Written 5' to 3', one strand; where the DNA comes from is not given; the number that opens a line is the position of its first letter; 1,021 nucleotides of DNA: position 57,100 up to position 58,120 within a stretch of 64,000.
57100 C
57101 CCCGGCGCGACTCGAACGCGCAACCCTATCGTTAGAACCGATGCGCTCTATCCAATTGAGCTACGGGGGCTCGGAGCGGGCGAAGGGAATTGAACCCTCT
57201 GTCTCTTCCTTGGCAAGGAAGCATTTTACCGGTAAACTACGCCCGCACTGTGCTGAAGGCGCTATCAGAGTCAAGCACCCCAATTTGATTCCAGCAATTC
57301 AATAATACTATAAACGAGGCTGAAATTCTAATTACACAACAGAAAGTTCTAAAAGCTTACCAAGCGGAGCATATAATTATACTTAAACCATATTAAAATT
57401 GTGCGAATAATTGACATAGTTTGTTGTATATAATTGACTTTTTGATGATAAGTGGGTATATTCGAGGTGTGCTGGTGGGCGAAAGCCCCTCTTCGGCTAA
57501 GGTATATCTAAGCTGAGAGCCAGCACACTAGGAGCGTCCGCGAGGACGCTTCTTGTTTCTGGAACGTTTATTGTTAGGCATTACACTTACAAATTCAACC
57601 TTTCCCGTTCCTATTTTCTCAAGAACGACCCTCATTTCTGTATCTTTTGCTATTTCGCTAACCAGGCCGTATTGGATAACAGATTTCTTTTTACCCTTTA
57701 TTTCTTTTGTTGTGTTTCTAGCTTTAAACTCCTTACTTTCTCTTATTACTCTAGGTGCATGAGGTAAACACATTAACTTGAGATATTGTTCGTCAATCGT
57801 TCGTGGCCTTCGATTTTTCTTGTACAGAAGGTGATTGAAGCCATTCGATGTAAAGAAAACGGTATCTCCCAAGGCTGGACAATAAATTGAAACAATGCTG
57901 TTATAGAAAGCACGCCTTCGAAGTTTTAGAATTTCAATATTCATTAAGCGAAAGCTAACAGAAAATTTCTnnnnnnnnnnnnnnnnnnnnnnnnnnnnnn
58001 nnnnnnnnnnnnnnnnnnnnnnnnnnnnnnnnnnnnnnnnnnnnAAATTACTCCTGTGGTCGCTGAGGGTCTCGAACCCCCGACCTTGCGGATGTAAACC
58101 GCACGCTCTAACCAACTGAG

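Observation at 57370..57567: Stand-alone small RNA candidate with consensus promoter and GNRA-loop terminator inside a tRNA cluster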

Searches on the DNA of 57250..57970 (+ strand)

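Call 4: search_rna_families(source=window, start=57250, end=57970, threshold=evalue, max_evalue=10, show_alignments=3)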
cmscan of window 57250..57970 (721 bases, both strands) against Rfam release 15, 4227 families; matches with E-value up to 10: 3.
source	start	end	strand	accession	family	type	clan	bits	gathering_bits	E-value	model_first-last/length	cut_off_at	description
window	57466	57529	+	RF00576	SNORD71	Gene; snRNA; snoRNA; HACA-box;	-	18.5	34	0.5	1-86/86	no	Small nucleolar RNA SNORD71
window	57455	57558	+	RF01408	sraL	Gene; sRNA;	-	18.2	39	0.11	1-142/142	no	sraL Hfq binding RNA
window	57250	57288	+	RF03140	S4-Clostridia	Cis-reg; leader;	CL00119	14.2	37.5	4.8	30-55/55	5'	S4-Clostridia ribosomal protein leader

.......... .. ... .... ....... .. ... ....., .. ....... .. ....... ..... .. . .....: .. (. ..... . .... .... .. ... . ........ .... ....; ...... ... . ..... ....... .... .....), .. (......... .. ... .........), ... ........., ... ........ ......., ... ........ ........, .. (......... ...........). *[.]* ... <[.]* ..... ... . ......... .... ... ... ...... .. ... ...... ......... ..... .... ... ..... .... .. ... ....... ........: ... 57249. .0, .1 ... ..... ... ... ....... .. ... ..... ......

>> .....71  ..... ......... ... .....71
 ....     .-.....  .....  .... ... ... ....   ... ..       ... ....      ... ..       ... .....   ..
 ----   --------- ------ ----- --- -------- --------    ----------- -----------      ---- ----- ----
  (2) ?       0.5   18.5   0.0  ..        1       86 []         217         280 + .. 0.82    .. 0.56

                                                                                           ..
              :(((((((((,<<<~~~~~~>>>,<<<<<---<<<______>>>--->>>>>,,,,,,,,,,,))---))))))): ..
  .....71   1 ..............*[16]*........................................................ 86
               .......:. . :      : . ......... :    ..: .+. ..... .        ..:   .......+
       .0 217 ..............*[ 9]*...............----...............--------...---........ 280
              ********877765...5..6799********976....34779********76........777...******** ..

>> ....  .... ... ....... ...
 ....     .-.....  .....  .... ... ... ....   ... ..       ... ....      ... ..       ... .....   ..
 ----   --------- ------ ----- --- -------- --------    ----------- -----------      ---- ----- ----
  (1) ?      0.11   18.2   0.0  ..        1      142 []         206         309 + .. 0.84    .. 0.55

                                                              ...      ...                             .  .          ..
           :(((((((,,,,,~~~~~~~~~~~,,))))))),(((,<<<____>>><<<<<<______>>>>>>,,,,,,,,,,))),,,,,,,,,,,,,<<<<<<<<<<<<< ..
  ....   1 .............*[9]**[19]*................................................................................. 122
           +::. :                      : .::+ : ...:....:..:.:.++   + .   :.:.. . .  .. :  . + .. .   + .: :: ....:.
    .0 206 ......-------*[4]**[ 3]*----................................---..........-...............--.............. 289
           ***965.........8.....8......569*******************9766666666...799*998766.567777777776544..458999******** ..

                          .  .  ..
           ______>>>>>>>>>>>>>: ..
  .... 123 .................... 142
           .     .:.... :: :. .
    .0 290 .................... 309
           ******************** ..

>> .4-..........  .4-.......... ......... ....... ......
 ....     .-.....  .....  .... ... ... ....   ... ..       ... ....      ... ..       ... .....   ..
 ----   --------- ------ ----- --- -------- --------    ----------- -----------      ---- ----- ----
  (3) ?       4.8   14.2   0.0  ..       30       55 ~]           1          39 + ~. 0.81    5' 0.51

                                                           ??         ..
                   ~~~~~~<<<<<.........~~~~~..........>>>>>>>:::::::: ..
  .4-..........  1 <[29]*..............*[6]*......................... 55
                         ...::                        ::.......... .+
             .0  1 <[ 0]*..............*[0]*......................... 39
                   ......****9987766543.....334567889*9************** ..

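Call 58: build_rna_model(alignment_id=A2, structure=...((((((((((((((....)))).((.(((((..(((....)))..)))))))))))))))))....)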
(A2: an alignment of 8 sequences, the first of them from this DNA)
Model R1 built from alignment A2 (8 sequences, 69 columns); structure: as given.
model positions 67; base pairs 24; branch points 1; effective number of sequences 2.18; information 0.838 bits per position. Calibrated on 0.2 Mb of random sequence (short: E-values are rough).
structure used (alignment columns):
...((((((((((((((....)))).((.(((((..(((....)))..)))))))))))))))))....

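Call 59: search_with_rna_model(model_id=R1, sources=[window, L001, L005, L006, L008, L009, L010, L011, L012, L013, L014, L015, L016, L017, L018, L019, L020, L021, L022, L023, L025, L028, L029, L035, L036, L037, L038, L039, L040, L041, L042, L043, L044, L045, L046, L047, L048, L049, L050, L051, L052, L054, L055, L056, L057, L058, L059, L060, L062, L063, L065, L066, L067, L068, L069, L070, L071, L072, L073, L074, L076, L078, L080, L081, L082, L083, L085, L086, L087, L088, L089, L090, L094, L095, L097, L099, L100, L101, L102, L103, L104, L105, L106, L107, L108, L109, L110], max_evalue=1, make_alignment=true)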
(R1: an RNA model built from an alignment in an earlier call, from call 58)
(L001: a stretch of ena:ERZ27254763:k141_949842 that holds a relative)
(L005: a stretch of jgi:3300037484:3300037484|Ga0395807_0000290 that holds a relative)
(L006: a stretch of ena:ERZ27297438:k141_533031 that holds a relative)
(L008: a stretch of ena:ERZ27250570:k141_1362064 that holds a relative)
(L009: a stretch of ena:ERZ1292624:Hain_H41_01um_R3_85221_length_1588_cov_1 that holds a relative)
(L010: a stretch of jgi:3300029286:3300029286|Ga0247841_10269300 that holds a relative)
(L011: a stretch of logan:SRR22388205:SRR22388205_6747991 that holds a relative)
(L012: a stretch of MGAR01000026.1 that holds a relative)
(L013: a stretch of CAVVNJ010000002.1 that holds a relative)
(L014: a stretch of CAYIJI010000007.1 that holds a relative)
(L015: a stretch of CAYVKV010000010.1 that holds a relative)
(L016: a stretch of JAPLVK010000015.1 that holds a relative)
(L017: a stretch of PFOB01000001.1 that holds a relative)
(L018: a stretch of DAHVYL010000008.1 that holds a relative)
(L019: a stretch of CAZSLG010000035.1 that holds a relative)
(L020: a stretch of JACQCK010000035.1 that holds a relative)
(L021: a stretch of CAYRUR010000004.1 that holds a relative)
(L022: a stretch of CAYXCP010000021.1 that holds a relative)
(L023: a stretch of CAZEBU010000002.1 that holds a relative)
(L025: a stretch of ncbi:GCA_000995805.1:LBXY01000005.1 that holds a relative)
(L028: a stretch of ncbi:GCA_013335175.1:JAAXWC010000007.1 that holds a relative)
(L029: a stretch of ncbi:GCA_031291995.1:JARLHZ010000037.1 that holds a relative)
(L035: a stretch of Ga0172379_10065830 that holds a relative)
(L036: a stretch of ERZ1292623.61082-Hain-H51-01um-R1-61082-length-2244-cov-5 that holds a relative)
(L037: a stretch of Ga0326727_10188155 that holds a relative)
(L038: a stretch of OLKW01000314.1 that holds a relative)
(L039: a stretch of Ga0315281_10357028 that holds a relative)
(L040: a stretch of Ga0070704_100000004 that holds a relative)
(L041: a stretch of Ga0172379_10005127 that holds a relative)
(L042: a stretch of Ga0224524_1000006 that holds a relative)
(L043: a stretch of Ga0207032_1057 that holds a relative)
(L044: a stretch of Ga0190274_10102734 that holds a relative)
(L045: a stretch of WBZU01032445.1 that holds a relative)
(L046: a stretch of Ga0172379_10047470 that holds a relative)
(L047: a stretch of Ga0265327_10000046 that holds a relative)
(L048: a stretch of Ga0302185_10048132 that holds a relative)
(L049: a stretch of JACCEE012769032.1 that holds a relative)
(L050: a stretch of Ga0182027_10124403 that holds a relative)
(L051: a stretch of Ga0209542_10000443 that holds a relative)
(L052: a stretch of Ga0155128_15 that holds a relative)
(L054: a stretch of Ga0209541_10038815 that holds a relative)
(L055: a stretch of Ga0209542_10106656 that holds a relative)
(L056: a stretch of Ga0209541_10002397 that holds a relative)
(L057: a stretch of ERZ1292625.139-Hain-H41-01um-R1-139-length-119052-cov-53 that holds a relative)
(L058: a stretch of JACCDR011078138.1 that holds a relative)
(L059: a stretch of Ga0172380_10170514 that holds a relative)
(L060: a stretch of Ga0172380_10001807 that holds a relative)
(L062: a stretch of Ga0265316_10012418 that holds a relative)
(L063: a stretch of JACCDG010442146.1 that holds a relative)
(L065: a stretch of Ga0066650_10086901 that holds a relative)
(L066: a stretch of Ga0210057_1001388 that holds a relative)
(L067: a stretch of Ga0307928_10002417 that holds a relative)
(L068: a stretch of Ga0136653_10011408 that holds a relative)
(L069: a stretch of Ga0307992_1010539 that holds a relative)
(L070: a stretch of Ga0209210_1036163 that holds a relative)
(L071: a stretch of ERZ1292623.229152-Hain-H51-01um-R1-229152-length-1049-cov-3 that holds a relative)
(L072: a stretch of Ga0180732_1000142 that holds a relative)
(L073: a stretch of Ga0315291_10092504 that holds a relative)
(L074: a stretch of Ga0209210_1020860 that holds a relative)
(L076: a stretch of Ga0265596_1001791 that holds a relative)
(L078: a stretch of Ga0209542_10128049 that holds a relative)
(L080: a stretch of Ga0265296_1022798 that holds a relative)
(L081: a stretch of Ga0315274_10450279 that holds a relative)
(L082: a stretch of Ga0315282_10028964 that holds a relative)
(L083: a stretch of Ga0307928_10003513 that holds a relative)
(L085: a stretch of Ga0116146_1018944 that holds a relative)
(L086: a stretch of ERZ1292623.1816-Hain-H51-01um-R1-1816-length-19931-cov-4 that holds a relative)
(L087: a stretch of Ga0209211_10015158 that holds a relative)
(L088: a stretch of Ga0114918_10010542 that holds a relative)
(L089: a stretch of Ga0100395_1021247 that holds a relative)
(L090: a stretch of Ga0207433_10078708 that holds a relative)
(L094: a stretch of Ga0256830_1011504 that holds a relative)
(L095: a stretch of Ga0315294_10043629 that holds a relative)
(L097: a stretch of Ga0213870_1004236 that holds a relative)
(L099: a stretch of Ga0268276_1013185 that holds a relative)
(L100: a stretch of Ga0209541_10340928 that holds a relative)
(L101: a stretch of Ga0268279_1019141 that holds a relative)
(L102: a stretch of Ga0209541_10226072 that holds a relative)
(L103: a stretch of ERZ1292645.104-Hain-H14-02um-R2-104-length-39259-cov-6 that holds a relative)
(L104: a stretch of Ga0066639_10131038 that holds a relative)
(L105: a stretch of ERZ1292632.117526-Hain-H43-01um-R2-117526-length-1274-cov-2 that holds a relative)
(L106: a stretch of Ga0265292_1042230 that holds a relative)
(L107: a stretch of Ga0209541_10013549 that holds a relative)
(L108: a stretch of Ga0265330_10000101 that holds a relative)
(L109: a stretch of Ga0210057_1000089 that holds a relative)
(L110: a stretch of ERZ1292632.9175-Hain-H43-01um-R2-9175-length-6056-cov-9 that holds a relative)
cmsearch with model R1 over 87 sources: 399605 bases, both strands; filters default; matches with E-value up to 1: 55.
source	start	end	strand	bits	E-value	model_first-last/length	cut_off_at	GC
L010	563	629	-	88.4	2.5e-22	1-67/67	no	0.51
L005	3431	3497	-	88.1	3.2e-22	1-67/67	no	0.46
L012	230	294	-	84.1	4.5e-21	1-67/67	no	0.49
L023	7639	7705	+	83.2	8.4e-21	1-67/67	no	0.52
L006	1042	1108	-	81.8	2e-20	1-67/67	no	0.43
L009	1093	1159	-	81.7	2.2e-20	1-67/67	no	0.55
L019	581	647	+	81.5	2.5e-20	1-67/67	no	0.46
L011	682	748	-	81.2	3.2e-20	1-67/67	no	0.51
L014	2244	2310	+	80.8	4e-20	1-67/67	no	0.45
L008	2068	2132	-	80.3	5.6e-20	1-67/67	no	0.51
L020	177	241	+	80.2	6e-20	1-67/67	no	0.51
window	57466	57530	+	79.1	1.3e-19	1-67/67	no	0.55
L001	3413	3477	-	78.2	2.3e-19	1-67/67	no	0.45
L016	5548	5612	+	77.3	4.2e-19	1-67/67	no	0.45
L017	6284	6348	-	76.3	8.3e-19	1-67/67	no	0.54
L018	5691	5757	-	75.5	1.4e-18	1-67/67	no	0.51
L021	7845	7909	-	74.7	2.3e-18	1-67/67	no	0.51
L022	4280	4344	+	74.4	2.8e-18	1-67/67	no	0.48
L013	1466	1532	+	71.9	1.5e-17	1-67/67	no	0.54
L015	1702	1766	-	62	1.1e-14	1-67/67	no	0.51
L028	2987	3047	-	28.9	4.3e-05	1-67/67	no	0.49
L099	2506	2566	-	28.5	5.6e-05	1-67/67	no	0.56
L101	1257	1317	-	28.3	6.3e-05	1-67/67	no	0.56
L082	2490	2548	-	26.5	0.00021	1-67/67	no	0.59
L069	1312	1372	-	25.7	0.00036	1-67/67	no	0.56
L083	794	854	-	25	0.00058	1-67/67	no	0.56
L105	1098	1156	-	24.7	0.00073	1-67/67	no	0.56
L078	2009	2067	-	24.5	0.0008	1-67/67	no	0.59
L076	2494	2554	-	24.5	0.00082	1-67/67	no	0.57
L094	692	750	-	24.2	0.001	1-67/67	no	0.56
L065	599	659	-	23.7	0.0014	1-67/67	no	0.54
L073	2009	2067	-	23.6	0.0015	1-67/67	no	0.58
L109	2490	2548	-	23.5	0.0015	1-67/67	no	0.61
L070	1134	1194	-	23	0.0022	1-67/67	no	0.52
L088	2494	2554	-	21.9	0.0046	1-67/67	no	0.52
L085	1963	2023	-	21.5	0.0061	1-67/67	no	0.57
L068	2509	2569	-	21.5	0.0061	1-67/67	no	0.57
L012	244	267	+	20.7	0.01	29-52/67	no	0.46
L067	2489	2549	-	20.2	0.014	1-67/67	no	0.51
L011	693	722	+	20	0.016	25-54/67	no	0.47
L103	2490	2549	-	19.1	0.03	1-67/67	no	0.58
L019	607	635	-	18.6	0.042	26-54/67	no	0.41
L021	7856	7884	+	18.6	0.042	26-54/67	no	0.41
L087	2499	2559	-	18.6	0.042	1-67/67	no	0.57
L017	6295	6323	+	18.6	0.042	26-54/67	no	0.48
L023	7665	7694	-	18.3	0.05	25-54/67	no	0.47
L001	3427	3450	+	18.3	0.05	29-52/67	no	0.38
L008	2056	2119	+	17.9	0.068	1-67/67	no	0.53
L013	1492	1521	-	17.2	0.1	25-54/67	no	0.43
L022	4305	4333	-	17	0.12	26-54/67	no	0.48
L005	3443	3471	+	16.7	0.15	26-54/67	no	0.45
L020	202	230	-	16.2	0.21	26-54/67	no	0.52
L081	1205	1265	-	15.8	0.27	1-67/67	no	0.52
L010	564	630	+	15.7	0.29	1-67/67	no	0.51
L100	741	802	-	13.8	0.98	1-67/67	no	0.58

Alignment A6: 55 matches aligned to the model, 109 columns, each read 5' to 3' on its own strand. Consensus structure (alignment columns), stored with it:
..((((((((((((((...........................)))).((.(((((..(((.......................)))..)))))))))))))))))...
